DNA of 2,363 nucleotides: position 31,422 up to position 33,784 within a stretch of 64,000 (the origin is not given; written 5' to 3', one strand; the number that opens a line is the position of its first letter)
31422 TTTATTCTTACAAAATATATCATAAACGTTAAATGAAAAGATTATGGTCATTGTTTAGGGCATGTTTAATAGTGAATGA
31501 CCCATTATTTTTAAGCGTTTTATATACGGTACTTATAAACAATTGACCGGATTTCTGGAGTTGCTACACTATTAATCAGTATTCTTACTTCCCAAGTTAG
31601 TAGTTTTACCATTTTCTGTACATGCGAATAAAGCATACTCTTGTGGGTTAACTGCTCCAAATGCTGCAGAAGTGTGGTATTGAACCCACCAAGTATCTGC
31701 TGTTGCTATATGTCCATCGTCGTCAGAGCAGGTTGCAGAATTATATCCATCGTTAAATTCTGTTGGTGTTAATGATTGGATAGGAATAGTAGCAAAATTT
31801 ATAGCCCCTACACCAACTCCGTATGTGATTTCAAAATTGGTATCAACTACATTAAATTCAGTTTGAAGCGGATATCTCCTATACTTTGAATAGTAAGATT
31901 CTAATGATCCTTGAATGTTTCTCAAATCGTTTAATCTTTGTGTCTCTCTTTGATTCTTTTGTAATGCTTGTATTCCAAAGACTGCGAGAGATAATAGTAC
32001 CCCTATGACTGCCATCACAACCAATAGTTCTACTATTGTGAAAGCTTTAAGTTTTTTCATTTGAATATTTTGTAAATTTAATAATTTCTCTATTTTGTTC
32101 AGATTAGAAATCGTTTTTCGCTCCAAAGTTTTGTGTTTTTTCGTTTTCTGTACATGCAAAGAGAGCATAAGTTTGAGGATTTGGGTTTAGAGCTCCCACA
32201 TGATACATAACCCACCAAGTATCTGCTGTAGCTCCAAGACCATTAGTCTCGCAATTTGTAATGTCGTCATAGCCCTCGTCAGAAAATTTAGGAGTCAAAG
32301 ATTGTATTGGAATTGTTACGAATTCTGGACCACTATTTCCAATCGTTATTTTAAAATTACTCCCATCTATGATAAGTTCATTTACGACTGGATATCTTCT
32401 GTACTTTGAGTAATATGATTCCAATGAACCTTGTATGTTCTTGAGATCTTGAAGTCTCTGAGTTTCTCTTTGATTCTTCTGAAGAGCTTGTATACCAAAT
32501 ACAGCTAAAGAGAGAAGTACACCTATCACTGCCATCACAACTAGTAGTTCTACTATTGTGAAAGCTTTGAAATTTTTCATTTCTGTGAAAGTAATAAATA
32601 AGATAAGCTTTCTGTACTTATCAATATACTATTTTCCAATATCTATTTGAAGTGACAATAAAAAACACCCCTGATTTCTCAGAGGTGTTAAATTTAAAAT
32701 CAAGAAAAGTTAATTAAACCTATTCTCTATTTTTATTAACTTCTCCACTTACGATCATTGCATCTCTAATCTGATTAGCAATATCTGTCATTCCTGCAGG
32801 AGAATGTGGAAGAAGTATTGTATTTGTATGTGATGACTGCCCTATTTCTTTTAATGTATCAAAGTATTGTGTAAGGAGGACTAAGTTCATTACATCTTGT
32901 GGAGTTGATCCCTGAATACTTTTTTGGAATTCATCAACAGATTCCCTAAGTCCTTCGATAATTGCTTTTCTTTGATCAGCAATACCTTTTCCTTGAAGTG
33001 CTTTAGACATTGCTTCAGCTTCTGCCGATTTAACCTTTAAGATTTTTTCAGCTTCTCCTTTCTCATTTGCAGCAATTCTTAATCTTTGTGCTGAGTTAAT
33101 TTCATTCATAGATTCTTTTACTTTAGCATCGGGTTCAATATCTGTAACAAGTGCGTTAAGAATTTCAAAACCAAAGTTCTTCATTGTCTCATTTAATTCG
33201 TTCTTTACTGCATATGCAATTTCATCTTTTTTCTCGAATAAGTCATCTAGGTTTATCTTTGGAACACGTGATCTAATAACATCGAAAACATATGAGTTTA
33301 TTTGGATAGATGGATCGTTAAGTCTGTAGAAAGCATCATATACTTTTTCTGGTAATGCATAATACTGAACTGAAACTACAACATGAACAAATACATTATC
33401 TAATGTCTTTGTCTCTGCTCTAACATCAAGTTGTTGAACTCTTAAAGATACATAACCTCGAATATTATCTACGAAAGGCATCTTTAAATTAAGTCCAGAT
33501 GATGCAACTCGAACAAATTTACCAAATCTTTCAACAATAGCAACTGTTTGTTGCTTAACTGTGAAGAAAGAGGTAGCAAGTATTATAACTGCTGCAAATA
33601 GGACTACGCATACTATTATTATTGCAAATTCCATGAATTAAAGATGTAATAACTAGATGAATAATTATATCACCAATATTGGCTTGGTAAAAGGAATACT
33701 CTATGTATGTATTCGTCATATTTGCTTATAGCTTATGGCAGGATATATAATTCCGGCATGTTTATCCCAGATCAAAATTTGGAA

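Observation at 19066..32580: Ten-member major-pilin family with conserved ends and hypervariable centres, arranged as inverted blocks around the pilus assembly genes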

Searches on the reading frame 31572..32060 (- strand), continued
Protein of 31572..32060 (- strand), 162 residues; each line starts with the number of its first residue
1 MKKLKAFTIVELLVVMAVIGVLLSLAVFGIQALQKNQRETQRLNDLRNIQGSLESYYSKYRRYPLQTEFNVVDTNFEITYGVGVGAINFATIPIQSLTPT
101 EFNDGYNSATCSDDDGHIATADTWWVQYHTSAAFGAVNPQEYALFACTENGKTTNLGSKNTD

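Call 49: find_encoding_contigs(protein=P0028, flank=10000, max_places=3)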
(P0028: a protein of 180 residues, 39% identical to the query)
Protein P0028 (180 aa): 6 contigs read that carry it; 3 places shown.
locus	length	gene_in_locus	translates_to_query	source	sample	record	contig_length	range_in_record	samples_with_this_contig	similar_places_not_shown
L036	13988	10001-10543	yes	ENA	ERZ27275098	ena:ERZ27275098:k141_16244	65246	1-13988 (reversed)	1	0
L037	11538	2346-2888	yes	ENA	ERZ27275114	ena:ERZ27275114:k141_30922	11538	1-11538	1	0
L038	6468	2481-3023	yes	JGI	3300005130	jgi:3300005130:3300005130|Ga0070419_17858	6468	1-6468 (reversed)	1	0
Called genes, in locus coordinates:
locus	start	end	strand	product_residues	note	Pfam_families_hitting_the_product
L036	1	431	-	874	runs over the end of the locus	PF00521:DNA_topoisoIV, PF03989:DNA_gyraseA_C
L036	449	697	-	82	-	-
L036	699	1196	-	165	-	-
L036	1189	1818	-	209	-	-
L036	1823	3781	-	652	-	PF02518:HATPase_c, PF00204:DNA_gyraseB, PF01751:Toprim, PF00986:DNA_gyraseB_C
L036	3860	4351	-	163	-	-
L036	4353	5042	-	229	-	PF13177:DNA_pol3_delta2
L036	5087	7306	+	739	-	PF05157:MshEN, PF00437:T2SSE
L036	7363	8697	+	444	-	PF00437:T2SSE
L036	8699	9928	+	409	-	PF28597:T2SSF_N, PF00482:T2SSF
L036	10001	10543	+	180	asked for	PF07963:N_methyl (faint)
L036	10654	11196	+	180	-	PF07963:N_methyl (weak)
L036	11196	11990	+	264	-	PF06750:A24_N_bact, PF01478:Peptidase_A24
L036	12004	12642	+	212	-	-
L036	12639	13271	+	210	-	-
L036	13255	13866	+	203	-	PF07963:N_methyl (weak)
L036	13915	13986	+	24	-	?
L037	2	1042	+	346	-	?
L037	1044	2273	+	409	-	PF28597:T2SSF_N, PF00482:T2SSF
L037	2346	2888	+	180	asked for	PF07963:N_methyl (faint)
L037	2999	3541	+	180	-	PF07963:N_methyl (weak)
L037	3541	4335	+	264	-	PF06750:A24_N_bact, PF01478:Peptidase_A24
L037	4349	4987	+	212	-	-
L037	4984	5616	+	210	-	-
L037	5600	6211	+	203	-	PF07963:N_methyl (weak)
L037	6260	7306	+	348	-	PF11104:PilM_2, PF06723:MreB_Mbl (faint), PF14450:FtsA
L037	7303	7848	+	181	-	-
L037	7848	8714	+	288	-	-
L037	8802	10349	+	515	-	-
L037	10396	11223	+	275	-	-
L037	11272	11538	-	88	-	?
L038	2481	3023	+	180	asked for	PF07963:N_methyl (faint)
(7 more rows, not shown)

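Call 50: find_encoding_contigs(protein=P0053, flank=10000, max_places=3)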
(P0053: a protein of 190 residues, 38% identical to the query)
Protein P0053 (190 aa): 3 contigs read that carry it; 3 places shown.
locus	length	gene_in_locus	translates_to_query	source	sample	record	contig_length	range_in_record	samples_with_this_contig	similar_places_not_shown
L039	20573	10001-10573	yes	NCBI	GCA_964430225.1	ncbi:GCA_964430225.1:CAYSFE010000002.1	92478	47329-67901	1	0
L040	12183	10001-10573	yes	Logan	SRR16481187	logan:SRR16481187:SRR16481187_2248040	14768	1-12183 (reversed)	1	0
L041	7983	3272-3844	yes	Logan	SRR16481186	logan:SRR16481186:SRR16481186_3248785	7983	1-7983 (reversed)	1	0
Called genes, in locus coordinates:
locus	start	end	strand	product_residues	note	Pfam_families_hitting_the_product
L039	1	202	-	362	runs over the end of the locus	PF03462:PCRF, PF00472:RF-1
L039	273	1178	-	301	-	-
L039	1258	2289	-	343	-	PF01933:CofD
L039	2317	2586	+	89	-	PF01649:Ribosomal_S20p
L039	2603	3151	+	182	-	-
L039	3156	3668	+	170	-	-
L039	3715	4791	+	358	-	PF01594:AI-2E_transport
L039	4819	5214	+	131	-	-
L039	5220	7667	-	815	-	PF17757:UvrB_inter, PF02559:CarD_TRCF_RID, PF04851:ResIII, PF00270:DEAD, PF00271:Helicase_C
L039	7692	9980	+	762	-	PF00082:Peptidase_S8, PF19077:Big_13 (faint)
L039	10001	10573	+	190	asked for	PF07963:N_methyl (weak)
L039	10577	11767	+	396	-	PF00963:Cohesin (weak)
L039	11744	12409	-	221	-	PF02353:CMAS (weak), PF03291:mRNA_G-N7_MeTrfase (weak), PF13489:Methyltransf_23, PF05175:MTS, PF13847:Methyltransf_31, PF08241:Methyltransf_11, PF08242:Methyltransf_12, PF13649:Methyltransf_25, +3 more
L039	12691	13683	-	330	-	PF00579:tRNA-synt_1b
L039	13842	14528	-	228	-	-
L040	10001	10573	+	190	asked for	PF07963:N_methyl (weak)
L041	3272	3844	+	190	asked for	PF07963:N_methyl (weak)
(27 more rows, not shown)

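Call 58: find_related_loci(query=window:31572-32060:-, collection=metagenome_contigs, flank=6000)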
Query window:31572-32060:- (162 aa) in metagenome_contigs; peptide patterns used: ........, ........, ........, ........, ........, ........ (x = any residue, [..] = any of these).
182 stretches matched a pattern; 27 encode a relative of the query (tblastn E <= 1e-3); 27 distinct loci.
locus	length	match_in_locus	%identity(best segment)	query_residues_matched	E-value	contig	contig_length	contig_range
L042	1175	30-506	63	1-161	1e-63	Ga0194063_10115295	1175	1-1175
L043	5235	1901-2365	63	1-159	5e-59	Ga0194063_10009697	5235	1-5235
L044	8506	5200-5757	42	5-157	4e-33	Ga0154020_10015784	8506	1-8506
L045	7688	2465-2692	36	1-74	6e-12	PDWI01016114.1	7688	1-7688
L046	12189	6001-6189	33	1-63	2e-9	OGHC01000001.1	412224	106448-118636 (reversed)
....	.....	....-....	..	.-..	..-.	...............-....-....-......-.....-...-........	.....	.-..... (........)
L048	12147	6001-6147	51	1-46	3e-9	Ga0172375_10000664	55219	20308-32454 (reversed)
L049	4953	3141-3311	38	1-60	1e-8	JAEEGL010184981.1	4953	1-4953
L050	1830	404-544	46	1-50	2e-8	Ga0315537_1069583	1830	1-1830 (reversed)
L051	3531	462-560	55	1-33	8e-8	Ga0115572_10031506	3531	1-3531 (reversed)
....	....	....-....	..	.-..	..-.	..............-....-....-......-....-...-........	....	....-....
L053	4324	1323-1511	38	1-60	1e-7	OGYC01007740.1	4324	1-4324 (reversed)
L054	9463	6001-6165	40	2-56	7e-7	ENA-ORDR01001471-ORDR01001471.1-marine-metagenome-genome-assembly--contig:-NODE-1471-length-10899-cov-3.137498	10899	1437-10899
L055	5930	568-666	52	1-33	9e-7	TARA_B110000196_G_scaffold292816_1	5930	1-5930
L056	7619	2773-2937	40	2-56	8e-7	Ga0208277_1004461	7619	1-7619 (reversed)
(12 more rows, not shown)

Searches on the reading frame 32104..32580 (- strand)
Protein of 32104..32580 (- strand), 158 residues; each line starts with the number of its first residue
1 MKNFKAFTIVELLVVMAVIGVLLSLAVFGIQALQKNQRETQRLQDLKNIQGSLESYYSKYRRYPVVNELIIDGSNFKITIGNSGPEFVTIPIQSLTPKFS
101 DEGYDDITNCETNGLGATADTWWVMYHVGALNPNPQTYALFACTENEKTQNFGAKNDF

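Call 7: search_protein_families(library=pfam, proteins=[window:32104-32580:-], max_evalue=0.01)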
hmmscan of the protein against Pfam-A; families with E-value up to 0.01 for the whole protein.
window:32104-32580:- (158 aa): 1 family
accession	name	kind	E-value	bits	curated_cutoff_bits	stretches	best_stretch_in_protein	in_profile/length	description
PF07963.17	N_methyl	-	1.5e-06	28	21.2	1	1-26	1-26/27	Prokaryotic N-terminal methylation motif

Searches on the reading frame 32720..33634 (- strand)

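Call 8: search_protein_families(library=pfam, proteins=[window:32720-33634:-], max_evalue=0.001)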
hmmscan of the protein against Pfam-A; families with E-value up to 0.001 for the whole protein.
window:32720-33634:- (304 aa): 1 family
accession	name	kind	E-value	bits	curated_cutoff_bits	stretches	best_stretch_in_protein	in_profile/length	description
PF01145.31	Band_7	-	9.8e-31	107.6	23.6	1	25-197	2-176/176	SPFH domain / Band 7 family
